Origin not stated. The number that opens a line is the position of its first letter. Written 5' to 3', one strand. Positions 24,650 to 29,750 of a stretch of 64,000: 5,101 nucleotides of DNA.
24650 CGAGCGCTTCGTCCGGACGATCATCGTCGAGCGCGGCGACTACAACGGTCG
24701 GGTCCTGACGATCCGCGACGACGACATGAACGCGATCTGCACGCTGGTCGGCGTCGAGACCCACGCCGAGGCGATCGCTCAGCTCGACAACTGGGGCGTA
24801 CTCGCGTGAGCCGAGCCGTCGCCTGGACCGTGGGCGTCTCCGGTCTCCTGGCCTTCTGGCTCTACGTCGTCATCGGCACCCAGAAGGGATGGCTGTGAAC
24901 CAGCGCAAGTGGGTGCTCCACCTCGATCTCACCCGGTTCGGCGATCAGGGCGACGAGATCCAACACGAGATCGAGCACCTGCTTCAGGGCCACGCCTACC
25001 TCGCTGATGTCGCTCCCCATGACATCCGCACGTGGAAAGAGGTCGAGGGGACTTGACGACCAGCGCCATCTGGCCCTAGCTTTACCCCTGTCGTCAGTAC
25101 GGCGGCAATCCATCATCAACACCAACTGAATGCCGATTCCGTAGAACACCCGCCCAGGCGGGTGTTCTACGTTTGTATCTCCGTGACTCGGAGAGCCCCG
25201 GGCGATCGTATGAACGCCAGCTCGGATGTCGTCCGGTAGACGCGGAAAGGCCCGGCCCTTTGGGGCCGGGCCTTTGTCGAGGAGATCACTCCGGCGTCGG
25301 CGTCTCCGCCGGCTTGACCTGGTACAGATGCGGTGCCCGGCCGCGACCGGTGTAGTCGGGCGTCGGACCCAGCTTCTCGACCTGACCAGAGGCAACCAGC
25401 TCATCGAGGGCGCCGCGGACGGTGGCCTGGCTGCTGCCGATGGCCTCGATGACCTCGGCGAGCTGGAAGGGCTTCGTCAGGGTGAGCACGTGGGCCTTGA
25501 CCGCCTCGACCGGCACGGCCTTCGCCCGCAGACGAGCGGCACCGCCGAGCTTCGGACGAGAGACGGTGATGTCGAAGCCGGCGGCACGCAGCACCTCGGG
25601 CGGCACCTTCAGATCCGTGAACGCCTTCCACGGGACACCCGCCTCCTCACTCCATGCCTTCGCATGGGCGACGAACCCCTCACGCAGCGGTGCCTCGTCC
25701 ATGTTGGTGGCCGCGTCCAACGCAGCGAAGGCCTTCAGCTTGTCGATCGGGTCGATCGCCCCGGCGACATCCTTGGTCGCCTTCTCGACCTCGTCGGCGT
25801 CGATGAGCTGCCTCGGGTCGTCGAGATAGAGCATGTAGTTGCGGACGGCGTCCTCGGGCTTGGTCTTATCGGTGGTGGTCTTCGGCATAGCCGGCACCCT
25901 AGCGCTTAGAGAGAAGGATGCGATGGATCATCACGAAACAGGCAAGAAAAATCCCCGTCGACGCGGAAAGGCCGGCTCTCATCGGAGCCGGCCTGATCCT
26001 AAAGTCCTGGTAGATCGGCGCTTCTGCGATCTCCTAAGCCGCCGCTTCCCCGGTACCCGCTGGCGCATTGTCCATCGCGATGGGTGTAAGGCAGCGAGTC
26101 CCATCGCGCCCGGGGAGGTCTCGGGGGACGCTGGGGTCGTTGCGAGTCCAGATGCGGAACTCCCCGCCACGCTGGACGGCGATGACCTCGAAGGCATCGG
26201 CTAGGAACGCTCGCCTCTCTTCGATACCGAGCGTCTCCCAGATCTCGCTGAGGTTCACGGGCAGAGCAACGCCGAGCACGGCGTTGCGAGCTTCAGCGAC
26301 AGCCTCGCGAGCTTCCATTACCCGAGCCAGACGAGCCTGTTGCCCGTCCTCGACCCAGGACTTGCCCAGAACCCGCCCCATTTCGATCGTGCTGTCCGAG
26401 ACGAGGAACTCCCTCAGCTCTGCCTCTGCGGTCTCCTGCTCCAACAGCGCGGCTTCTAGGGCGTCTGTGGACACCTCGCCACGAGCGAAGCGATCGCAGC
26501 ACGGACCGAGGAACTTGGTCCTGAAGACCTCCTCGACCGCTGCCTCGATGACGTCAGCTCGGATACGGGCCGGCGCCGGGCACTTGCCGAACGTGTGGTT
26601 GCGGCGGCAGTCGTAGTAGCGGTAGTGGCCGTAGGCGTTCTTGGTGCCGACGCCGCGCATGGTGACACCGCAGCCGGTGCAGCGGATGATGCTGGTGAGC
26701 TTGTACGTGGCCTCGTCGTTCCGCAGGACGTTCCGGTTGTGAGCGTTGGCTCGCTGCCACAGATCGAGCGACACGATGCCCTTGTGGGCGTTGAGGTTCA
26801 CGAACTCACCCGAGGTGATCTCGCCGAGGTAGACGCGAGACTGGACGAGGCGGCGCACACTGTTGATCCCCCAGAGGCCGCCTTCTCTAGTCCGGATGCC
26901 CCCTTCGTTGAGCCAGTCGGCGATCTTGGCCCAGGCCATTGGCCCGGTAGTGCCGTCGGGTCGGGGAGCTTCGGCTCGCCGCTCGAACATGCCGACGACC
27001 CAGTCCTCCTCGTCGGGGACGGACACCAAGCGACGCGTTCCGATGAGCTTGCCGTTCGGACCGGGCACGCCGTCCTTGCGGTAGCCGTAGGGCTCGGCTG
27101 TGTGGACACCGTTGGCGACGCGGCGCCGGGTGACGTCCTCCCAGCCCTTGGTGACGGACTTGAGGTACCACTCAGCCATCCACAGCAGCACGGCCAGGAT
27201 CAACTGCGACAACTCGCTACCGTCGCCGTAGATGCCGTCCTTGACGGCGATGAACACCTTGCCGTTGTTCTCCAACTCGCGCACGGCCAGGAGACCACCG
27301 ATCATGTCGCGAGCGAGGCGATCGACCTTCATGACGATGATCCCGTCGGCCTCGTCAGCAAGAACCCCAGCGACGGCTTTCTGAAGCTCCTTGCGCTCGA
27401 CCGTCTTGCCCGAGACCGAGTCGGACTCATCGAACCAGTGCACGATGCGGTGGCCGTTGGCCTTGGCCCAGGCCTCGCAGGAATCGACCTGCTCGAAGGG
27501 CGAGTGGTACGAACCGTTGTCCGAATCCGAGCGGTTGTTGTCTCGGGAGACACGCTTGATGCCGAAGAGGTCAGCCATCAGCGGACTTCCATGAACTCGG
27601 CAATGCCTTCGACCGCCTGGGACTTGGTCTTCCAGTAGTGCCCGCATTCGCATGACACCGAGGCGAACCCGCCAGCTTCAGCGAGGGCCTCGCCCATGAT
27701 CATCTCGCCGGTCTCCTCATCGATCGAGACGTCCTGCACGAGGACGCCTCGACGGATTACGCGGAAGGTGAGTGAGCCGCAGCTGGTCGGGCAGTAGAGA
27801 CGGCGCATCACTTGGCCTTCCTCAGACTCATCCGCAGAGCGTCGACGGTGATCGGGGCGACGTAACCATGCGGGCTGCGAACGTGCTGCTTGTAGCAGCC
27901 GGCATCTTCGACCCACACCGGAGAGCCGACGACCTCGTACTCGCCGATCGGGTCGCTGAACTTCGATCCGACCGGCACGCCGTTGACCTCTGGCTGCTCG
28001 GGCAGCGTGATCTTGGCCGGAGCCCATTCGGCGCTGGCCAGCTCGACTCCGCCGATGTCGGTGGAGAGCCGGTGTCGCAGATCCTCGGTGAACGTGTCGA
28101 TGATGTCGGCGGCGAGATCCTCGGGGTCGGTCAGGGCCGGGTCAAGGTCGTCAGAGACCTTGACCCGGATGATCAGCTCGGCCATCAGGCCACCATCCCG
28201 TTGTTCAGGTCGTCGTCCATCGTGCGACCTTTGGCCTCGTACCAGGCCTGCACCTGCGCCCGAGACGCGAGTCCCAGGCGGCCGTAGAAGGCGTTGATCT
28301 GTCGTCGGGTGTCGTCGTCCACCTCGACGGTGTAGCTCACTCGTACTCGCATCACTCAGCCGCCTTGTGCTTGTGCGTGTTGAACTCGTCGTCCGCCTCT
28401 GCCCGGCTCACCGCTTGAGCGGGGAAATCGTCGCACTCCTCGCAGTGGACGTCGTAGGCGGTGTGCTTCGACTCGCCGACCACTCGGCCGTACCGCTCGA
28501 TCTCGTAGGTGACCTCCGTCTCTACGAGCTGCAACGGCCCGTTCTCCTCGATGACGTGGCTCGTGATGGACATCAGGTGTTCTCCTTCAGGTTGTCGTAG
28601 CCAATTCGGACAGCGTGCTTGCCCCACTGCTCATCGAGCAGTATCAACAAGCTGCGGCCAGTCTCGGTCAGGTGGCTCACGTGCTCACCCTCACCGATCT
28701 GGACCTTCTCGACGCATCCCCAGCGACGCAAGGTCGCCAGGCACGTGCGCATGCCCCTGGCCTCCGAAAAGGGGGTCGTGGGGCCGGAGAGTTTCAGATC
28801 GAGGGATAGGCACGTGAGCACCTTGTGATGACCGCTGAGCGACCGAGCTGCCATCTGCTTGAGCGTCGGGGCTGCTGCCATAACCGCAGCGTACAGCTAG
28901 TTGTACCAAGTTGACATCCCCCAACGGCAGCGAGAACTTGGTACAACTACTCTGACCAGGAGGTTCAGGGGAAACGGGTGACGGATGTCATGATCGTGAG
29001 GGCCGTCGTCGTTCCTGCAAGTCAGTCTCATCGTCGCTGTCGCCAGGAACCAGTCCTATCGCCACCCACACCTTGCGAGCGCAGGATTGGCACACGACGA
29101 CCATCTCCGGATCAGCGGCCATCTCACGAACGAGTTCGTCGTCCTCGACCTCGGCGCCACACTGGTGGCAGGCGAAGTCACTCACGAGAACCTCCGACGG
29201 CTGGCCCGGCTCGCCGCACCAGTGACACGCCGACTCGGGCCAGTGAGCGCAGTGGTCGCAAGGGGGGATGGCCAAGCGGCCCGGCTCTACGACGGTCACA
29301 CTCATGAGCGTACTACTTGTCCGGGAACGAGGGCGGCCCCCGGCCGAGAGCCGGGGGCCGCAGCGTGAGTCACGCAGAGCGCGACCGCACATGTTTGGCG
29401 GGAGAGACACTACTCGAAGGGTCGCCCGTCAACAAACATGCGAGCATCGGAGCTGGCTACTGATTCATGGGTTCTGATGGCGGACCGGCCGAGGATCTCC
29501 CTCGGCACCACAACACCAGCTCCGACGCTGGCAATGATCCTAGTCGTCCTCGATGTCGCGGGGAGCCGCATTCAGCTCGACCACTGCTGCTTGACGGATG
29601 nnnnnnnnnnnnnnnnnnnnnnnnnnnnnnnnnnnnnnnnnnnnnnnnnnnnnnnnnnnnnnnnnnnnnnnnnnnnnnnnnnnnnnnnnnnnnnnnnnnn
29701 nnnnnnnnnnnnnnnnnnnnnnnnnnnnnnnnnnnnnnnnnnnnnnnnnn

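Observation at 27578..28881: Integrase co-transcribed with five small genes, including a translationally coupled 76-aa zinc-ribbon protein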

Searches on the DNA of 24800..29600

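Call 85: search_rna_families(source=window, start=24800, end=29600, threshold=evalue, max_evalue=1)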
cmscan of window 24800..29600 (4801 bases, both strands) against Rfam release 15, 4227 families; matches with E-value up to 1: 2.
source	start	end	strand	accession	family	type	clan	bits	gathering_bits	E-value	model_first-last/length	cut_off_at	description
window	25143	25276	-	RF02144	rsmX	Gene;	CL00106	25.7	56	0.072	1-114/114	no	rsmX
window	25246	25275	-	RF00506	Thr_leader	Cis-reg; leader;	-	21.7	55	0.92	83-113/118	no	Threonine operon leader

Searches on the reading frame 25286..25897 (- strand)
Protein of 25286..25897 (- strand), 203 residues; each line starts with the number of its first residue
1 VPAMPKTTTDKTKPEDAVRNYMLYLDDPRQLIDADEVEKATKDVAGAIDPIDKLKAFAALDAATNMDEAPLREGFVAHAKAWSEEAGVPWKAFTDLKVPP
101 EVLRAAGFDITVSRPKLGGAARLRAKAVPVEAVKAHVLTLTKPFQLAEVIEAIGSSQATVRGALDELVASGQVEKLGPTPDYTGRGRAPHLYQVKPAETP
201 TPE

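Call 5: search_protein_families(library=pfam, proteins=[window:25286-25897:-], max_evalue=1)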
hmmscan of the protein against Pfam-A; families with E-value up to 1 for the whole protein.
window:25286-25897:- (203 aa): 6 families
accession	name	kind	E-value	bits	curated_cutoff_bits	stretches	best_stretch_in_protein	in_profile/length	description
PF09339.16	HTH_IclR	-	0.015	15.5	22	1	143-175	18-50/52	IclR helix-turn-helix domain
PF00392.27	GntR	-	0.046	13.8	27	1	147-174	28-55/64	Bacterial regulatory proteins, gntR family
PF24033.1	DUF7342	-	0.047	14.1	31.6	1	130-175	4-49/150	Family of unknown function (DUF7342)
PF01978.25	TrmB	-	0.085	13.2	25.6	1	141-197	20-67/68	Sugar-specific transcriptional regulator TrmB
PF13814.12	Replic_Relax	-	0.13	12.8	25.3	1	145-196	14-64/191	Replication-relaxation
PF25213.1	HVO_A0261_N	-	0.19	12.1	35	1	142-188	23-69/86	HVO_A0261 N-terminal domain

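Call 6: search_protein_families(library=phrogs, proteins=[window:25286-25897:-], max_evalue=0.1)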
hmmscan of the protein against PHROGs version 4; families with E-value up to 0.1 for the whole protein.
window:25286-25897:- (203 aa): 1 family
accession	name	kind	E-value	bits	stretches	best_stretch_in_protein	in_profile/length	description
phrog_1687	-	transcription regulation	0.06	14.3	1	144-177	81-114/162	MarR family transcrition regulator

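Call 44: search_protein_families(library=ncbifam, proteins=[window:25286-25888:-], max_evalue=1)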
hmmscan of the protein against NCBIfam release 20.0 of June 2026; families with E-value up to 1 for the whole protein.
window:25286-25888:- (200 aa): 2 families
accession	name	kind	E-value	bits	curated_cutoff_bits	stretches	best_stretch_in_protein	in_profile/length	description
NF040939.2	trans_reg_lrs14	equivalog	0.014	15.4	90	1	134-192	30-86/103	Lrs14 family HTH-type transcriptional regulator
NF053606.1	Sta1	subfamily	0.24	11.5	80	1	134-194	28-86/100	Sta1 family transcriptional regulator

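Call 45: search_protein_families(library=padloc, proteins=[window:25286-25888:-], max_evalue=1)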
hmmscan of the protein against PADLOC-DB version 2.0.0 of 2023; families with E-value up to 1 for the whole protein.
window:25286-25888:- (200 aa): 0 families

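Call 57: search_solved_structures(query=window:25286-25888:-, max_evalue=10)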
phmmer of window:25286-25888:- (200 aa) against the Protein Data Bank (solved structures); distinct sequences matched with E-value up to 10: 1.
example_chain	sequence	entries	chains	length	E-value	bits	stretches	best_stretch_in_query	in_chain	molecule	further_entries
8iuf_A6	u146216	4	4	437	0.28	14.5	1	14-147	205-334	NDUFA6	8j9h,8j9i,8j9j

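Call 87: search_dna_similar(query=window:25286-25888:-, collection=phages, mode=protein, max_evalue=0.001, max_rows=15)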
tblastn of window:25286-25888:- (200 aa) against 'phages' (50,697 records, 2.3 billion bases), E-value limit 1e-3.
No match.

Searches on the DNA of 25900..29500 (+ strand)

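Call 7: search_dna_similar(query=window:25900-29500:+, collection=phages, mode=near)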
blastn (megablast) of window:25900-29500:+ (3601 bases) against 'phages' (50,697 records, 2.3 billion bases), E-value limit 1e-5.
No match.
